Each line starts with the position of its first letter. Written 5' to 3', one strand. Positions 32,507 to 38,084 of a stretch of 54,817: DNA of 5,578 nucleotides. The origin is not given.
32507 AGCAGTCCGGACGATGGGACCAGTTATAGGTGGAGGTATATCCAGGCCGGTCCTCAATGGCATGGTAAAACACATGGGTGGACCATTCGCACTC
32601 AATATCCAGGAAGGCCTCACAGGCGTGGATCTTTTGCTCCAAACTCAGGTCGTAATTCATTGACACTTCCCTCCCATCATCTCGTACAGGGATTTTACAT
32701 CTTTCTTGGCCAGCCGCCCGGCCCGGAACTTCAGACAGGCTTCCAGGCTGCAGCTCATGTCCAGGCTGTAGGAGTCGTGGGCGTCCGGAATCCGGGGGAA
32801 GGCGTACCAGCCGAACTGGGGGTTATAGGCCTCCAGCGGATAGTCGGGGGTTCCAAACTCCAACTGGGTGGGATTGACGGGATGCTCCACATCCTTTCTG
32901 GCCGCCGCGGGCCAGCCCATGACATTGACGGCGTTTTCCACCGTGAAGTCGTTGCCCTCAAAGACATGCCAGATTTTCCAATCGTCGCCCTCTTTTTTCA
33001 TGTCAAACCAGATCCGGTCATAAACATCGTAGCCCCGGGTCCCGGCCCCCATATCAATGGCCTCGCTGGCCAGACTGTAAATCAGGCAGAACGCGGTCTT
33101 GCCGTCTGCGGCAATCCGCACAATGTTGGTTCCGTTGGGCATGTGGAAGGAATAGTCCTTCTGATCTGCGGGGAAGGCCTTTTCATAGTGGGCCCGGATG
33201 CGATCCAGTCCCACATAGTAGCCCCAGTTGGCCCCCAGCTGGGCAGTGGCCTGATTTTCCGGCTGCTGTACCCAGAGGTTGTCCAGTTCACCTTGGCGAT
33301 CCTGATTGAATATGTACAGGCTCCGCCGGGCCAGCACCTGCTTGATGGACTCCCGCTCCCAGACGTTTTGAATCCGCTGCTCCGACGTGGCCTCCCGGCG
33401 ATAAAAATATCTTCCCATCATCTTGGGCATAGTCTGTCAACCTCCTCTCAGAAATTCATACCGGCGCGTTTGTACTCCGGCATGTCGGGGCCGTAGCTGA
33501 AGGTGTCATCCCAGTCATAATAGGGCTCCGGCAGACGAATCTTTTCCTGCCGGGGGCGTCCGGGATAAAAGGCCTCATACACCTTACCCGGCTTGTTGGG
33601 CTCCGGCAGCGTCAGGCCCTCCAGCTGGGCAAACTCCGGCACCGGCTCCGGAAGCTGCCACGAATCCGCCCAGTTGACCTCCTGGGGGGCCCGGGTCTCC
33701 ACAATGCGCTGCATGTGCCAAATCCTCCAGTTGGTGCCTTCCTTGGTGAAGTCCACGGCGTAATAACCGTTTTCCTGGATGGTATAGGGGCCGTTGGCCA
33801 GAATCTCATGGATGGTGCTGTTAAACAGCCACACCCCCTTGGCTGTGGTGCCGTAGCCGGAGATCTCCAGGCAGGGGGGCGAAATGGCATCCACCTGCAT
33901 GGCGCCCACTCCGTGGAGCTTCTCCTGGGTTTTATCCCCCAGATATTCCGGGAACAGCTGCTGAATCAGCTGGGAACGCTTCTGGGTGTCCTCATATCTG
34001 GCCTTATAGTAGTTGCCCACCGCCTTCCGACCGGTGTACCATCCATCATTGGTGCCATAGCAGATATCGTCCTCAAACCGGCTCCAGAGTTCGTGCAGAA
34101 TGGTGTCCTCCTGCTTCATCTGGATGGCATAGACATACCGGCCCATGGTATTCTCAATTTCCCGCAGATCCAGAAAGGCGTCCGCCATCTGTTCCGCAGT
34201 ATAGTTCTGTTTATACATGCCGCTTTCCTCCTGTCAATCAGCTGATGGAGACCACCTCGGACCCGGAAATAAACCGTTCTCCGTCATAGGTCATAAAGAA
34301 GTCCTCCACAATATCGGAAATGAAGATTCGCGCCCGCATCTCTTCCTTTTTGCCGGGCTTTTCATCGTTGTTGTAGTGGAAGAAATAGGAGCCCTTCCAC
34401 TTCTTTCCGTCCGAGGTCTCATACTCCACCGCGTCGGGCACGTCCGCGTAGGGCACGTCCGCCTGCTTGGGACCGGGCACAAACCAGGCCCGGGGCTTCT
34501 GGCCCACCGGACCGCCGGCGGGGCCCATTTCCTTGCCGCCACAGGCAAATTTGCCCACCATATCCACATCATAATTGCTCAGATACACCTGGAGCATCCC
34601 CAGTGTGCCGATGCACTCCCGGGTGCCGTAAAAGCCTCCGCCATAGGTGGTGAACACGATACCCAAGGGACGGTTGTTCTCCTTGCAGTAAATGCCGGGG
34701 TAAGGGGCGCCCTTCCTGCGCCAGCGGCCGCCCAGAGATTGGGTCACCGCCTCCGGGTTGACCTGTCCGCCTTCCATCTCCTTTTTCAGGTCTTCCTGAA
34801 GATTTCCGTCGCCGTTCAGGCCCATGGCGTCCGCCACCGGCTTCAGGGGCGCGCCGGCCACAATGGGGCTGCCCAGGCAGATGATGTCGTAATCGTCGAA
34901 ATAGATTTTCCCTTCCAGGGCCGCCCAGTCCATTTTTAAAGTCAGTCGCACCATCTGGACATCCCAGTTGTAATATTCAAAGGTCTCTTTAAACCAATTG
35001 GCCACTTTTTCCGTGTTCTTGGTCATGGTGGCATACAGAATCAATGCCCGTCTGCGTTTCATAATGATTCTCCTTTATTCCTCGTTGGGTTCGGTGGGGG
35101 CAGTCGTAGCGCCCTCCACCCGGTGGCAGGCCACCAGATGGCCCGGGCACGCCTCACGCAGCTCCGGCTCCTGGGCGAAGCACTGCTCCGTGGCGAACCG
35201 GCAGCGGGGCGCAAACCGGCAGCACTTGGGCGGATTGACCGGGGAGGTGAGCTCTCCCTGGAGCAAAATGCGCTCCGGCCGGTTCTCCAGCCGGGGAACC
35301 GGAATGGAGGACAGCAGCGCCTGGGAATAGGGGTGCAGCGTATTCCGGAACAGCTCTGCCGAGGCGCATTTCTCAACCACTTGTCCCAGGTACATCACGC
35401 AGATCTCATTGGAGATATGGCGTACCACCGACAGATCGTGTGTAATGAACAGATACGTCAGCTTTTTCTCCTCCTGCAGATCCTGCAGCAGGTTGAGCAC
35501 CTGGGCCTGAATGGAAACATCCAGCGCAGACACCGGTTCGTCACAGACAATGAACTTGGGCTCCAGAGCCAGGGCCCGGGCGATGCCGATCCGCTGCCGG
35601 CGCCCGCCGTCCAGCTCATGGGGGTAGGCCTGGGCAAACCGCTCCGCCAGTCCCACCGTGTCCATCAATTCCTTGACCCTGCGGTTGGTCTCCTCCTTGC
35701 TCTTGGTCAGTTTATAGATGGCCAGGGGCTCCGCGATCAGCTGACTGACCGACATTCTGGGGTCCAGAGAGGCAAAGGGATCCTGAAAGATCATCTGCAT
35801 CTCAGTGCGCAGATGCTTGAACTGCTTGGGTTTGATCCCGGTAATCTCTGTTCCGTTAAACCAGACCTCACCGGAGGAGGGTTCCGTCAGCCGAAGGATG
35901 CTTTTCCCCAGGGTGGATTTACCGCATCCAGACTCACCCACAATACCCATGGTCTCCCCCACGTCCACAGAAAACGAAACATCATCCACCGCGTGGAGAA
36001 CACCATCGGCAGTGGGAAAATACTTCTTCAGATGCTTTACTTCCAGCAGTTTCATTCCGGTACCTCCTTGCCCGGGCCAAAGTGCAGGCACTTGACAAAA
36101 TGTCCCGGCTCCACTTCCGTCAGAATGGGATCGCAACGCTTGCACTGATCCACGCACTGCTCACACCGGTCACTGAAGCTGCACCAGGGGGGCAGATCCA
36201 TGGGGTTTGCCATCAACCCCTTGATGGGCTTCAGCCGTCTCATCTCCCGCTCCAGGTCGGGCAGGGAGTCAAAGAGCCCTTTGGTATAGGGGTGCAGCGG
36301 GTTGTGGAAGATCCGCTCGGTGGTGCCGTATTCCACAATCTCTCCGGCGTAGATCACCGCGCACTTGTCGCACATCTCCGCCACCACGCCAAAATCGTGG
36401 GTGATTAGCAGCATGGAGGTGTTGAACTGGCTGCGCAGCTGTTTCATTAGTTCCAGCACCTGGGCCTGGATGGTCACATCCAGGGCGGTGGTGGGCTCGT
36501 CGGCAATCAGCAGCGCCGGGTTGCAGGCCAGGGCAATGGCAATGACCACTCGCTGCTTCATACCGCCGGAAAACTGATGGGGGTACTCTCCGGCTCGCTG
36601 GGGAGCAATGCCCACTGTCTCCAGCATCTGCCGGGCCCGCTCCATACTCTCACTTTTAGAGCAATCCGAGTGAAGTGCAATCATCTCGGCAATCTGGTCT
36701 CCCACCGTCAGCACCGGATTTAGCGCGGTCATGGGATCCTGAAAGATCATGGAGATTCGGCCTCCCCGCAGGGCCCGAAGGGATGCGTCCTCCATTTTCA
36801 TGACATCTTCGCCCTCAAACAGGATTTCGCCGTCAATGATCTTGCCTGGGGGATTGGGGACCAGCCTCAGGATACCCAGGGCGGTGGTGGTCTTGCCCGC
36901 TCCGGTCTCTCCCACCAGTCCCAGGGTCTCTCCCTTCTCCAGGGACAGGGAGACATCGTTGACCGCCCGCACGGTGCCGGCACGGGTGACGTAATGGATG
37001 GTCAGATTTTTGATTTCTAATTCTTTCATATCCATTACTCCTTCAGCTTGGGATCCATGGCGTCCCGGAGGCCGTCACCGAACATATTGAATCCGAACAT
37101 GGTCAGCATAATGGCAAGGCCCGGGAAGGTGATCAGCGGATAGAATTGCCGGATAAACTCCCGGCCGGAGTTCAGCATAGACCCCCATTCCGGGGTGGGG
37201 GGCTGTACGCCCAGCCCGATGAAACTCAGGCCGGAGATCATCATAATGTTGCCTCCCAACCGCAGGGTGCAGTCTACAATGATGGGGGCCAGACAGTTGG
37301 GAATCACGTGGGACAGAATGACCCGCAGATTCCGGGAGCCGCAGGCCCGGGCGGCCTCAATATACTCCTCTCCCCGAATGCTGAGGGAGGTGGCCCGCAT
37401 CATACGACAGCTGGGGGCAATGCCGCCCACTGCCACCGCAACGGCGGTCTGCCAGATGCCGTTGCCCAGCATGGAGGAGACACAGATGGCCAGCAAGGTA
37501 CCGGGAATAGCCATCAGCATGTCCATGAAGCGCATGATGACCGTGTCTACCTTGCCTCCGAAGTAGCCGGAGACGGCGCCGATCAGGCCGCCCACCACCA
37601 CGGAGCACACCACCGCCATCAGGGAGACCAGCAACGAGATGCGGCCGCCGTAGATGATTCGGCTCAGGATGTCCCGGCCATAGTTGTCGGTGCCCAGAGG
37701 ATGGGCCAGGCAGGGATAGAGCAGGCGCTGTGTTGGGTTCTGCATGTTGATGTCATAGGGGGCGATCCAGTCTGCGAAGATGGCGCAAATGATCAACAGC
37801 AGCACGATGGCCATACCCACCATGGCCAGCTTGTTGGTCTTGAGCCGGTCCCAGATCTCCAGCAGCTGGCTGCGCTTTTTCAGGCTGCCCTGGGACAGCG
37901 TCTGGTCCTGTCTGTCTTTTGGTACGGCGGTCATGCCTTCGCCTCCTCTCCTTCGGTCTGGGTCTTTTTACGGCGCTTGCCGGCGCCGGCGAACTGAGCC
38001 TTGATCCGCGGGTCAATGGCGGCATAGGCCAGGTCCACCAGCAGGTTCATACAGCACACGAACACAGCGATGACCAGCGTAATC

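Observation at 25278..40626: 14-gene operon coupling an Opp/Dpp-type ABC importer to a bai-/equol-like reductive enzyme set: candidate undescribed small-molecule reduction/dehydration pathway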

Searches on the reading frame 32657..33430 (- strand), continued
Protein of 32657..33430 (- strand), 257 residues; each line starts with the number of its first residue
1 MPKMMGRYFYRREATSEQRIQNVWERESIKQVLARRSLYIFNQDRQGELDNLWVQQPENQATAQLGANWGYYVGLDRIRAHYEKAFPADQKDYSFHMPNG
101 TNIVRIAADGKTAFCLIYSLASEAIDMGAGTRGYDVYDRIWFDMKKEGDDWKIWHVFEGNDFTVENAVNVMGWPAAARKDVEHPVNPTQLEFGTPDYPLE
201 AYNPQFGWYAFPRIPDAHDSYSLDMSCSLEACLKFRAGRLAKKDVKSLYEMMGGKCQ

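Call 81: search_protein_families(library=pfam, proteins=[L011:11626-12831:+, L011:12869-13840:+, L011:13837-14739:+, L011:5943-7334:-, L084:5939-7396:+, L084:7815-9080:+, L033:5728-6684:+, L033:7731-8501:+, L033:8537-10579:+, L042:13947-16115:+], max_evalue=0.001)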
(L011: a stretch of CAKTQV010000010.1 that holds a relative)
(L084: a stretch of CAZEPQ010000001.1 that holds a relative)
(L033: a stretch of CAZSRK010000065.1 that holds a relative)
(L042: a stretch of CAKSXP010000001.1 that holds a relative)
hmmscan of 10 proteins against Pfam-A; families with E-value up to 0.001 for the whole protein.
L011:11626-12831:+ (401 aa): 1 family
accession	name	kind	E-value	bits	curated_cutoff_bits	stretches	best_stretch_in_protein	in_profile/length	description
PF04165.18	DUF401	-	6.6e-30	105.2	24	1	4-389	3-385/393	Protein of unknown function (DUF401)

L011:12869-13840:+ (323 aa): 0 families

L011:13837-14739:+ (300 aa): 0 families

L011:5943-7334:- (463 aa): 0 families

L084:5939-7396:+ (485 aa): 1 family
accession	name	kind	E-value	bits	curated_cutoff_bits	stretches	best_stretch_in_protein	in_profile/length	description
PF13229.12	Beta_helix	-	0.00023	21.3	25.9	0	90-174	41-114/158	Right handed beta helix region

L084:7815-9080:+ (421 aa): 2 families
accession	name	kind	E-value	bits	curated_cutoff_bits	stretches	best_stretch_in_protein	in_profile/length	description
PF12833.13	HTH_18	-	1e-16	61.4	33.6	1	335-413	1-79/80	Helix-turn-helix domain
PF00165.29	HTH_AraC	-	3.7e-08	33.8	26.6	1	375-413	5-42/42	Bacterial regulatory helix-turn-helix proteins, AraC family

L033:5728-6684:+ (318 aa): 0 families

L033:7731-8501:+ (256 aa): 13 families
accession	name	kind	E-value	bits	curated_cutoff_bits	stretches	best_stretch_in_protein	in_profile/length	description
PF00881.29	Nitroreductase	-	1.7e-20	74.3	23.5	1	77-234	1-167/167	Nitroreductase family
PF13237.11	Fer4_10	-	8.3e-11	42.1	25.5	2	2-50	2-53/53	4Fe-4S dicluster domain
PF00037.32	Fer4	-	3.9e-10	39.5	21.1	2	34-54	3-23/24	4Fe-4S binding domain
PF12797.12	Fer4_2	-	8e-09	35.3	24.5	1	33-51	4-22/22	4Fe-4S binding domain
PF13187.11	Fer4_9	-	8.4e-09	35.8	27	1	8-53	1-51/52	4Fe-4S dicluster domain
PF12837.12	Fer4_6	-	3.8e-08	33.3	25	2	2-22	2-22/24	4Fe-4S binding domain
PF12838.12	Fer4_7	-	4.3e-08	33.9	27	1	8-53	1-52/52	4Fe-4S dicluster domain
PF13484.11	Fer4_16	-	1.5e-06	29.3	30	0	38-64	1-27/66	4Fe-4S double cluster binding domain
PF13183.11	Fer4_8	-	2e-06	28.7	27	0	37-55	3-21/68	4Fe-4S dicluster domain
PF14697.11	Fer4_21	-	2.2e-06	28.1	35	1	4-53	3-56/59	4Fe-4S dicluster domain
PF13534.11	Fer4_17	-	0.00036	21.5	22.2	0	38-51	1-14/61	4Fe-4S dicluster domain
PF12800.12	Fer4_4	-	0.00048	20.7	24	0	37-51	2-16/17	4Fe-4S binding domain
PF14512.11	TM1586_NiRdase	-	0.00091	19.3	27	0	189-240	93-138/215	Putative TM nitroreductase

L033:8537-10579:+ (680 aa): 3 families
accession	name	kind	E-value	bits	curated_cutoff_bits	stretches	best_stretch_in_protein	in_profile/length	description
PF00384.28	Molybdopterin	-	1.6e-29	103.5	24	1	60-473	1-352/353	Molybdopterin oxidoreductase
PF01568.27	Molydop_binding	-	2.1e-16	60.4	26.8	1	576-673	8-109/110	Molydopterin dinucleotide binding domain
PF04879.21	Molybdop_Fe4S4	-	1.4e-08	35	22.7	1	4-57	3-55/55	Molybdopterin oxidoreductase Fe4S4 domain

L042:13947-16115:+ (722 aa): 3 families
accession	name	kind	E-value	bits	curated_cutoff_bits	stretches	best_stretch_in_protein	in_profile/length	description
PF00384.28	Molybdopterin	-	6.2e-36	124.6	24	1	100-513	1-352/353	Molybdopterin oxidoreductase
PF01568.27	Molydop_binding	-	9.8e-18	64.6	26.8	1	616-712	8-108/110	Molydopterin dinucleotide binding domain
PF04879.21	Molybdop_Fe4S4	-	2e-09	37.7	22.7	1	46-97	5-55/55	Molybdopterin oxidoreductase Fe4S4 domain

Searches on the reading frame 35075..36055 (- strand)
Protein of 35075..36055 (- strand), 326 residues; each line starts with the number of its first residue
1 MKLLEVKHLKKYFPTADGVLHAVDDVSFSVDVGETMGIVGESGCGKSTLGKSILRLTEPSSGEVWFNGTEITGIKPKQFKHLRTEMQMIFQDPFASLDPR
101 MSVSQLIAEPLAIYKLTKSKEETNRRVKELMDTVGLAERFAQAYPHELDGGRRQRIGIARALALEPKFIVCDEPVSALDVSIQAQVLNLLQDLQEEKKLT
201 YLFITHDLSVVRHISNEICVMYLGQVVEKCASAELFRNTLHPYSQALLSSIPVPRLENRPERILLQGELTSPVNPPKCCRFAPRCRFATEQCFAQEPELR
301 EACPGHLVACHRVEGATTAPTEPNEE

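Call 6: search_protein_families(library=pfam, proteins=[window:35075-36055:-], max_evalue=0.001)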
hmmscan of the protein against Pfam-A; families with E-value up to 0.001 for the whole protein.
window:35075-36055:- (326 aa): 5 families
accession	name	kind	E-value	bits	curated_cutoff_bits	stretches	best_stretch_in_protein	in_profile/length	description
PF00005.33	ABC_tran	-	9.8e-33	114.1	25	1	24-175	2-136/137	ABC transporter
PF08352.17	oligo_HPY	-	3.8e-16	59.7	27.1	1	227-292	1-65/65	Oligopeptide/dipeptide transporter, C-terminal region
PF13304.12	AAA_21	-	0.00012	22.7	27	0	163-211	255-303/304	AAA domain, putative AbiEii toxin, Type IV TA system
PF02463.25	SMC_N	-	0.00056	19.8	40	0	36-219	27-210/220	RecF/RecN/SMC N terminal domain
PF13166.12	AAA_13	-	0.00071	18.8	36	0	165-217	526-580/713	AAA domain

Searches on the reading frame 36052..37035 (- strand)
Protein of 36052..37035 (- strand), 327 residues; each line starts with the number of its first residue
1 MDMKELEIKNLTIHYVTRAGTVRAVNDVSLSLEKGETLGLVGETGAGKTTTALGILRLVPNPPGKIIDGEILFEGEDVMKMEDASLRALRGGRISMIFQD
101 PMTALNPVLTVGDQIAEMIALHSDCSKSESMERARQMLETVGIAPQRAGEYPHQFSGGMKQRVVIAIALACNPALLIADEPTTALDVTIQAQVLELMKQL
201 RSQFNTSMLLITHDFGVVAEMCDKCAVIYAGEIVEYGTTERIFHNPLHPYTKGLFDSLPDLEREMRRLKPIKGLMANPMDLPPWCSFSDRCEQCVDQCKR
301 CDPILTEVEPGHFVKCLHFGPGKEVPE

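Call 6: search_protein_families(library=pfam, proteins=[window:36052-37035:-], max_evalue=0.001)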
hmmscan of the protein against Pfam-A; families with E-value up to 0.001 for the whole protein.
window:36052-37035:- (327 aa): 3 families
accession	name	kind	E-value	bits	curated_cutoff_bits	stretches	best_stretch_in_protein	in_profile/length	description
PF00005.33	ABC_tran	-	2.3e-30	106.4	25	1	25-183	1-137/137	ABC transporter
PF08352.17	oligo_HPY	-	8.3e-20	71.4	27.1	1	234-298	1-65/65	Oligopeptide/dipeptide transporter, C-terminal region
PF13304.12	AAA_21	-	0.00038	21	27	0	148-214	231-299/304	AAA domain, putative AbiEii toxin, Type IV TA system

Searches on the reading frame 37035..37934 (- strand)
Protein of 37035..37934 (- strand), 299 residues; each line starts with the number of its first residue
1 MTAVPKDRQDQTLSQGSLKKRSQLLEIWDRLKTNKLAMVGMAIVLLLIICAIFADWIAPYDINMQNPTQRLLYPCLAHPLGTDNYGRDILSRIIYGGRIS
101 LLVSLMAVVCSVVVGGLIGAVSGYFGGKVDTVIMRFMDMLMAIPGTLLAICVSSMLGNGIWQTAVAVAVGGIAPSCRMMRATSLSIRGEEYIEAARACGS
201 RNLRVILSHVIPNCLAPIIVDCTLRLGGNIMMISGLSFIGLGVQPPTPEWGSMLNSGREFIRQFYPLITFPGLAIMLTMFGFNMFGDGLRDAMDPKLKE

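Call 6: search_protein_families(library=pfam, proteins=[window:37035-37934:-], max_evalue=0.001)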
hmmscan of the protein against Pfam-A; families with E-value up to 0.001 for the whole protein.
window:37035-37934:- (299 aa): 2 families
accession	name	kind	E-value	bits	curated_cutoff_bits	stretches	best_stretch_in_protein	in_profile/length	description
PF00528.27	BPD_transp_1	-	8.1e-33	114.1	26.4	1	115-298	1-183/184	Binding-protein-dependent transport system inner membrane component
PF12911.12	OppC_N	-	5.3e-18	65.1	23.9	1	22-73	1-52/53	N-terminal TM domain of oligopeptide transport permease C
